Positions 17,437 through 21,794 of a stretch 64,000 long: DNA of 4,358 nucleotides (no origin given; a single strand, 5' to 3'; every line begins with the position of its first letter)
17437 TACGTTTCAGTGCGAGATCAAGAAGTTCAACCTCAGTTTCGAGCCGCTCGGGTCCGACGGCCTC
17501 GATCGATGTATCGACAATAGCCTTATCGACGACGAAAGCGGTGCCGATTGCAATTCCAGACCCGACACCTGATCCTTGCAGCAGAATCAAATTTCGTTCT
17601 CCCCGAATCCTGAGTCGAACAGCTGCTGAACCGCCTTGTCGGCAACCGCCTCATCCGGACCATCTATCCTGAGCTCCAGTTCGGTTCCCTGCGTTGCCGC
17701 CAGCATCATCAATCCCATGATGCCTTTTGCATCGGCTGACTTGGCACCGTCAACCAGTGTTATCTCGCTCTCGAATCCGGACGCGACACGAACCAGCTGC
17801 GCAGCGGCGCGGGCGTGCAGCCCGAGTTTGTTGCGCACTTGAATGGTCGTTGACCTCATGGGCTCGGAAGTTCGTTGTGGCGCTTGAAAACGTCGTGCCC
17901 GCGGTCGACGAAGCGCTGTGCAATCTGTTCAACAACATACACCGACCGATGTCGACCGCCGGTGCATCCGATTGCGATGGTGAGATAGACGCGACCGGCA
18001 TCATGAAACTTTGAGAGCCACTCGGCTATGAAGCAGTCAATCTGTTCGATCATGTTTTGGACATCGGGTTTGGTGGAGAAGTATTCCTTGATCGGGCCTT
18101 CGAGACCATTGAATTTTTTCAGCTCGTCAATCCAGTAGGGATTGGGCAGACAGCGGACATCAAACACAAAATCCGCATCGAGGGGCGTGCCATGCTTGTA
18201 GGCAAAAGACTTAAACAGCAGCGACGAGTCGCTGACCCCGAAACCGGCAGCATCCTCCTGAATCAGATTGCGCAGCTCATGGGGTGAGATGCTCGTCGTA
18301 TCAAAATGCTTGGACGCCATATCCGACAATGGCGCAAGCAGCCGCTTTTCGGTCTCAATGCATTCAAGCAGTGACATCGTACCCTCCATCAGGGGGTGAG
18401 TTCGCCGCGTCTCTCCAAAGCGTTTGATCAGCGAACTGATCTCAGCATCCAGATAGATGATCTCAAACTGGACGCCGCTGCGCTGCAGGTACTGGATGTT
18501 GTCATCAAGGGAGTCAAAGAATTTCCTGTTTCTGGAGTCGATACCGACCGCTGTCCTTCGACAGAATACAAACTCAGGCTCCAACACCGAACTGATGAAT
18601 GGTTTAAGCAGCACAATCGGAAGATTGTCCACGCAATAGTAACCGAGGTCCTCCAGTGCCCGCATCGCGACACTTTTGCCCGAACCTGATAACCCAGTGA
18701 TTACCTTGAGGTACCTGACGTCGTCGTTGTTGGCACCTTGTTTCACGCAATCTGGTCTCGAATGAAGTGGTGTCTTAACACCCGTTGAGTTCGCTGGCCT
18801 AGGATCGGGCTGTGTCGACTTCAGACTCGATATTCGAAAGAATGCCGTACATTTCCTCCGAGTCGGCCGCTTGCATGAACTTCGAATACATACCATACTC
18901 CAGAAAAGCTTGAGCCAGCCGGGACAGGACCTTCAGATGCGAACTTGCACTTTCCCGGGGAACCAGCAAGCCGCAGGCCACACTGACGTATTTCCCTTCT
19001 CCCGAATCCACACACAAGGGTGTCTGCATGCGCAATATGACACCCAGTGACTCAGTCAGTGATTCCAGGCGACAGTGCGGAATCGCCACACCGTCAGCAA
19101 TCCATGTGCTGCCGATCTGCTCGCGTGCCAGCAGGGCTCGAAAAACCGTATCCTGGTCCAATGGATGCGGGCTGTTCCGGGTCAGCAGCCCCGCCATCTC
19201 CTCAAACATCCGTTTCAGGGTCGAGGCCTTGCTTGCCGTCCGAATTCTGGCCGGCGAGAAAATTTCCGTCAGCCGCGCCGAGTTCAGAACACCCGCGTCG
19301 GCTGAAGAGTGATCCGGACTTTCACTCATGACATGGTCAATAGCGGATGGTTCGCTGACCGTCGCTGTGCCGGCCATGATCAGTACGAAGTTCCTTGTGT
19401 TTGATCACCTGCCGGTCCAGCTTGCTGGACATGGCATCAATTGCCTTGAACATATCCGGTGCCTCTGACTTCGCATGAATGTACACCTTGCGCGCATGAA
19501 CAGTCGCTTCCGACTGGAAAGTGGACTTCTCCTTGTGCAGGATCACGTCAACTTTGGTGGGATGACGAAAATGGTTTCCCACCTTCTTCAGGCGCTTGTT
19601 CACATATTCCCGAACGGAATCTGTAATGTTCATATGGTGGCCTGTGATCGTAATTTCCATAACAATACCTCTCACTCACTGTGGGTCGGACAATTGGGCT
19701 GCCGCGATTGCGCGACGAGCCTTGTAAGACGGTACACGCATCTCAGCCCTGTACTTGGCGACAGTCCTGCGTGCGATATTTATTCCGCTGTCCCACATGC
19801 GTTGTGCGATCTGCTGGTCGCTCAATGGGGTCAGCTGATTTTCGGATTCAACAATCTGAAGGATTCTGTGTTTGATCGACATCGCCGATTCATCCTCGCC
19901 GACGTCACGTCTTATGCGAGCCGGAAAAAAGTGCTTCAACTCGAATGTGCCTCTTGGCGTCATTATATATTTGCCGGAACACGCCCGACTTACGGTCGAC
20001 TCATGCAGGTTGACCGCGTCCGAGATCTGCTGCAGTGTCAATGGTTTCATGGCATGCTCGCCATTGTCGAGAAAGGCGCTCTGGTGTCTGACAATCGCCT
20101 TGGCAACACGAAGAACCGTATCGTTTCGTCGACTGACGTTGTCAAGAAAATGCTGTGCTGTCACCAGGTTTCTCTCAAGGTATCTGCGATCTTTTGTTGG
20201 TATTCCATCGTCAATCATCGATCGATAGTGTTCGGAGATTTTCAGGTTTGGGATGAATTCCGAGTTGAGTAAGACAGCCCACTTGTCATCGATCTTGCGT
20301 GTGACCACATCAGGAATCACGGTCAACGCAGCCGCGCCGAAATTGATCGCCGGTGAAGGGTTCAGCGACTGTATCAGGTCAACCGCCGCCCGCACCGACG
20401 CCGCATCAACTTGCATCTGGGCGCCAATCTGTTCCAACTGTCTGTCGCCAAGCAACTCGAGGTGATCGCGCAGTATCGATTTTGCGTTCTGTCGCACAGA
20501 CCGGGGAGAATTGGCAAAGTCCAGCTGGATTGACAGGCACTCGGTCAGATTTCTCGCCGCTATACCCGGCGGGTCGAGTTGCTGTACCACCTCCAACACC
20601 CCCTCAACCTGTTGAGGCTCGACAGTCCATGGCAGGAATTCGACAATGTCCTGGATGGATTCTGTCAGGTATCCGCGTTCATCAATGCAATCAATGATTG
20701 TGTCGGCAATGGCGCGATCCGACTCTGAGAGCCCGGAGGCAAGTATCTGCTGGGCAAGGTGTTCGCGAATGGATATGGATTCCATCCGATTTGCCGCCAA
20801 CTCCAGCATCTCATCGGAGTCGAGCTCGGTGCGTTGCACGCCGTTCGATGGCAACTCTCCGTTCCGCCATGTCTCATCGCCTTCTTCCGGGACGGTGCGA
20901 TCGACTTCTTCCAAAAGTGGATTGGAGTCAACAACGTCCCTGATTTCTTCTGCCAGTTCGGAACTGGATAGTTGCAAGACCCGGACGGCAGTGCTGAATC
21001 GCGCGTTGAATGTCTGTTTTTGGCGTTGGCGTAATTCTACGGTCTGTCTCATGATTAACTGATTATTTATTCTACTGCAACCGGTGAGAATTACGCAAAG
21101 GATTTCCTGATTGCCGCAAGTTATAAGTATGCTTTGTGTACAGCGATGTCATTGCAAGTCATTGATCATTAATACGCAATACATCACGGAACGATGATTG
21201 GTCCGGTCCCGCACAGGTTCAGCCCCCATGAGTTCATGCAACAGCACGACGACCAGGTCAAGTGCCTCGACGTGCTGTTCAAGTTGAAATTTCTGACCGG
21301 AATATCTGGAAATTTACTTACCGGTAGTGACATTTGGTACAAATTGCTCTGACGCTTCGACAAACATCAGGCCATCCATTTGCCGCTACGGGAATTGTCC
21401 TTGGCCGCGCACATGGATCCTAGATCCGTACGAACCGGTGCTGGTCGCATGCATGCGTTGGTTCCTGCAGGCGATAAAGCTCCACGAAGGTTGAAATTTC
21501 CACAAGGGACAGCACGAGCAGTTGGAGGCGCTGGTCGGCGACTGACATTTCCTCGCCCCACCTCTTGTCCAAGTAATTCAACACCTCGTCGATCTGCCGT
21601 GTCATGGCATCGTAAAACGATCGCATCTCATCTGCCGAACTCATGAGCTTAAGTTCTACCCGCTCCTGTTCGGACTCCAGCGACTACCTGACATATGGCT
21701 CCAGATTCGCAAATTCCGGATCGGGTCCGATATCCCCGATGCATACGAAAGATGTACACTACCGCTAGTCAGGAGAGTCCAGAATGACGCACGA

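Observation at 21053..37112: A 16-kb polyketide cluster splits the normally contiguous lptB-rpoN junction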

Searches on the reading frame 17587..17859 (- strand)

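Call 4: search_protein_families(library=pfam, proteins=[window:17587-17859:-])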
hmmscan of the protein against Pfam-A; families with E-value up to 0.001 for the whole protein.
window:17587-17859:- (90 aa): 1 family
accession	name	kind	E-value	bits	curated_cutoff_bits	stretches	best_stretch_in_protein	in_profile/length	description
PF00381.24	PTS-HPr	-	5.5e-27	94.1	23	1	3-82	2-80/81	PTS HPr component phosphorylation site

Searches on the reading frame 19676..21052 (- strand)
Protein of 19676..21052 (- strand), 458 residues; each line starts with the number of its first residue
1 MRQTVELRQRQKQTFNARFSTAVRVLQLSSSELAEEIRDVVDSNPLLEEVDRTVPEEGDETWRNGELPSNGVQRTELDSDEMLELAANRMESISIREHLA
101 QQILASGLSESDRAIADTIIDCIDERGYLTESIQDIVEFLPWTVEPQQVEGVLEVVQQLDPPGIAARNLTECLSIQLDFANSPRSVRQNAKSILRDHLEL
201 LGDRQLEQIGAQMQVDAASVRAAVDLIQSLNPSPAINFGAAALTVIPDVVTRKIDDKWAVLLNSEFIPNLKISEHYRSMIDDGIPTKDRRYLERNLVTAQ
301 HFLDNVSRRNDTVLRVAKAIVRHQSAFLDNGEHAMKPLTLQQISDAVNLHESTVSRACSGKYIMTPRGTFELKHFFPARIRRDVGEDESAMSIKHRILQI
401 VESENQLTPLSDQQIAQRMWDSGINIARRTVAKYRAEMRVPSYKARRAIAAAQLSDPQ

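Call 3: search_protein_families(library=pfam, proteins=[window:19676-21052:-])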
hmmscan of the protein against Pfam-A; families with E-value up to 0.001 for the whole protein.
window:19676-21052:- (458 aa): 3 families
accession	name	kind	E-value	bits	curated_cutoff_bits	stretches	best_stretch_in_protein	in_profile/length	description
PF04552.19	Sigma54_DBD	-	2.6e-56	190.2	22.8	1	290-447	2-159/160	Sigma-54, DNA binding domain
PF04963.19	Sigma54_CBD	-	5.5e-54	183.2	22.9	1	90-276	7-185/185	Sigma-54 factor, core binding domain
PF00309.25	Sigma54_AID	-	3e-11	43.4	23.8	1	6-49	3-46/46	Sigma-54 factor, Activator interacting domain (AID)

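Call 8: find_encoding_contigs(protein=window:19676-21052:-, flank=10000, max_places=6)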
Protein window:19676-21052:- (458 aa): 2 contigs read that carry it; 1 place shown.
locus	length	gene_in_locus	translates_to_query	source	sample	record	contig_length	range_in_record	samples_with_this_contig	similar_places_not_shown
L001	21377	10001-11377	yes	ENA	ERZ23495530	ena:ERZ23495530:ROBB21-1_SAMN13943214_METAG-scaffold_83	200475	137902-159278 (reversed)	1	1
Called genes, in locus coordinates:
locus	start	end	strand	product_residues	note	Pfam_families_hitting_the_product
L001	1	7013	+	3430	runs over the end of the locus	PF00109:ketoacyl-synt, PF02801:Ketoacyl-synt_C, PF16197:KAsynt_C_assoc, PF22621:CurL-like_PKS_C, PF00698:Acyl_transf_1, PF21089:PKS_DH_N, PF14765:PS-DH, PF08241:Methyltransf_11, +18 more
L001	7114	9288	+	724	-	PF00916:Sulfate_transp, PF01740:STAS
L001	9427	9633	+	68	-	-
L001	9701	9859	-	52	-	-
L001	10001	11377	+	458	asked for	PF00309:Sigma54_AID, PF04963:Sigma54_CBD, PF04552:Sigma54_DBD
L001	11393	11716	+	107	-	PF02482:Ribosomal_S30AE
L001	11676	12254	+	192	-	PF00359:PTS_EIIA_2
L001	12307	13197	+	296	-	PF03668:RapZ-like_N, PF22740:PapZ_C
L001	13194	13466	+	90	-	PF00381:PTS-HPr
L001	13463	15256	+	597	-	PF05524:PEP-utilisers_N, PF00391:PEP-utilizers, PF02896:PEP-utilizers_C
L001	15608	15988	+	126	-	-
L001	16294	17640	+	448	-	PF03448:MgtE_N, PF00571:CBS, PF01769:MgtE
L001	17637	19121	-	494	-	PF20154:LNT_N, PF00795:CN_hydrolase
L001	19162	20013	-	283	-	PF00571:CBS (weak), PF03471:CorC_HlyC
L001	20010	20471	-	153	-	PF02130:YbeY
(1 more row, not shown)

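Call 9: find_related_loci(query=window:19676-21052:-, collection=genome_contigs, flank=10000)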
Query window:19676-21052:- (458 aa) in genome_contigs; peptide patterns used: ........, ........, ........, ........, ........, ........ (x = any residue, [..] = any of these).
75 stretches matched a pattern; 4 encode a relative of the query (tblastn E <= 1e-3); 4 distinct loci.
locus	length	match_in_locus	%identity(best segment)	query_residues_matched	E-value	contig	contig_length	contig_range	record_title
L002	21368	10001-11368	74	1-456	0e+0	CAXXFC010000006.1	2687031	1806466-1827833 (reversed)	MAG: Arenicellales bacterium isolate 9a01abd2-b5de-4981-b0ad-ec789211487c genome assembly, contig: contig_6, whole genom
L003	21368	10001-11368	73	1-456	0e+0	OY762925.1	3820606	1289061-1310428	MAG: Arenicellales bacterium isolate fc57fc85-6992-497f-ba80-5e9215e941df genome assembly, chromosome: 1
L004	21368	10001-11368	73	1-456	0e+0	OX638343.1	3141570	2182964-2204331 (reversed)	MAG: Arenicellales bacterium isolate d1c8b661-5284-4c74-b01a-eedef1cd8940 genome assembly, chromosome: 1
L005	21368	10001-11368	73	1-456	0e+0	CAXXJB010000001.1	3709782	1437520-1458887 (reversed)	MAG: Arenicellales bacterium isolate 685ef447-847a-4ca7-9a6d-cc7c06fcaba6 genome assembly, contig: contig_1, whole genom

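Call 77: find_related_loci(query=window:19676-21052:-, collection=metagenome_contigs, flank=10000)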
Query window:19676-21052:- (458 aa) in metagenome_contigs; peptide patterns used: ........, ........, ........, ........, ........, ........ (x = any residue, [..] = any of these).
106 stretches matched a pattern, but none encodes a relative of the query by tblastn (E <= 1e-3).

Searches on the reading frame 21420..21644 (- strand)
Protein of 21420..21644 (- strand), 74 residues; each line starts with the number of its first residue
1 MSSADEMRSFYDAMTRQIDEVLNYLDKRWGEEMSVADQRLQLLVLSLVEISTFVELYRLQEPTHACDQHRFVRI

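Call 3: search_protein_families(library=pfam, proteins=[window:21420-21644:-])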
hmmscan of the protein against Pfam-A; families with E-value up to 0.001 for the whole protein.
window:21420-21644:- (74 aa): 0 families

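Call 57: search_protein_families(library=ncbifam, proteins=[window:21420-21644:-], max_evalue=0.01)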
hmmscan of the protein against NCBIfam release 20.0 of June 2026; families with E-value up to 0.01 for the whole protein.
window:21420-21644:- (74 aa): 0 families

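Call 70: search_protein_representatives(protein=window:21420-21644:-)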
Query: 74 residues. Proteins with E-value up to 0.001 (for the whole library): 36; up to 1e-10: 3; up to 1e-30: 1. The best 36 are listed.
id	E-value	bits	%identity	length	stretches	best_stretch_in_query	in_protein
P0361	7.8e-38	143.1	100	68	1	7-74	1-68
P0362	7.9e-17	76.8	55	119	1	3-73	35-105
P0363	5.5e-13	64.7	54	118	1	6-73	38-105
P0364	1.4e-07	47.6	43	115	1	2-71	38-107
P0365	2.2e-06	43.9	45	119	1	2-72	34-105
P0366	5.6e-06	42.6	39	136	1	2-70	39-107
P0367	6.2e-06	42.4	40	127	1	2-71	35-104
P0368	6.6e-06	42.3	47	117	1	2-60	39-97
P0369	1.2e-05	41.5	38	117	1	3-71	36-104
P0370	1.2e-05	41.5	41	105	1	3-72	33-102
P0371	1.4e-05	41.3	41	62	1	5-62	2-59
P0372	2.1e-05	40.7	40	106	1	2-71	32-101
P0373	2.8e-05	40.3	39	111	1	4-67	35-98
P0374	4.8e-05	39.6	45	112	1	2-59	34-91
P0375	6.0e-05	39.3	40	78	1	15-72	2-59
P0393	6.2e-04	36.1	46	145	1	2-58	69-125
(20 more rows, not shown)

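Call 71: search_protein_families(library=pfam, proteins=[P0362, P0363, P0364, P0366, P0393], max_evalue=0.01)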
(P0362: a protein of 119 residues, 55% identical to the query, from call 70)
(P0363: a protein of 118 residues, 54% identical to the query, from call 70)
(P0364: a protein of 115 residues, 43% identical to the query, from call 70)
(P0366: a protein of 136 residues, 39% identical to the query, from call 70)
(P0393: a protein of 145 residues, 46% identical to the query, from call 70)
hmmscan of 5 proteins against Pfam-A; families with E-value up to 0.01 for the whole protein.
P0362 (119 aa): 0 families

P0363 (118 aa): 0 families

P0364 (115 aa): 0 families

P0366 (136 aa): 0 families

P0393 (145 aa): 0 families

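Call 74: find_encoding_contigs(protein=P0362, flank=8000, max_places=4)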
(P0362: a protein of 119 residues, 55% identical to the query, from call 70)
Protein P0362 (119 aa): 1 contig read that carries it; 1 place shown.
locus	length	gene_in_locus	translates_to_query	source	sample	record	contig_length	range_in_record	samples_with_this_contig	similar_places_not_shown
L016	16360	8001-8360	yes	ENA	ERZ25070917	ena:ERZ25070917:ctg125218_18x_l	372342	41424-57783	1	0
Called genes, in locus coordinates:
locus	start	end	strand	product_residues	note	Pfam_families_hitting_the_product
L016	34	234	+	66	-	PF13701:DDE_Tnp_1_4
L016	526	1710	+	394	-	PF17396:DUF1611_N, PF07755:DUF1611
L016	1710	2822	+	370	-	PF01168:Ala_racemase_N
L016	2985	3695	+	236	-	PF13701:DDE_Tnp_1_4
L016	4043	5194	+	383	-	PF00196:GerE (weak)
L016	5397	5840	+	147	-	PF13581:HATPase_c_2, PF02518:HATPase_c (weak)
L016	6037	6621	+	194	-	PF13701:DDE_Tnp_1_4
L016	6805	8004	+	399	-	PF00355:Rieske, PF00848:Ring_hydroxyl_A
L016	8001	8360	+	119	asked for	-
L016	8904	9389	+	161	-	PF00578:AhpC-TSA, PF08534:Redoxin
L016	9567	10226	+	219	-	PF00578:AhpC-TSA, PF08534:Redoxin, PF10417:1-cysPrx_C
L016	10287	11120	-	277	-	PF05013:FGase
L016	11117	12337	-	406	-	PF01612:DNA_pol_A_exo1, PF00570:HRDC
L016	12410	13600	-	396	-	PF00733:Asn_synthase (weak), PF03054:tRNA_Me_trans, PF20259:tRNA_Me_trans_M, PF20258:tRNA_Me_trans_C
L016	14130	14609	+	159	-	PF00210:Ferritin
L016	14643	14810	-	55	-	-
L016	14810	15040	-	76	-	PF04324:Fer2_BFD (weak)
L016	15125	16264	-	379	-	PF07433:DUF1513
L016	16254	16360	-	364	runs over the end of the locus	PF09375:Peptidase_M75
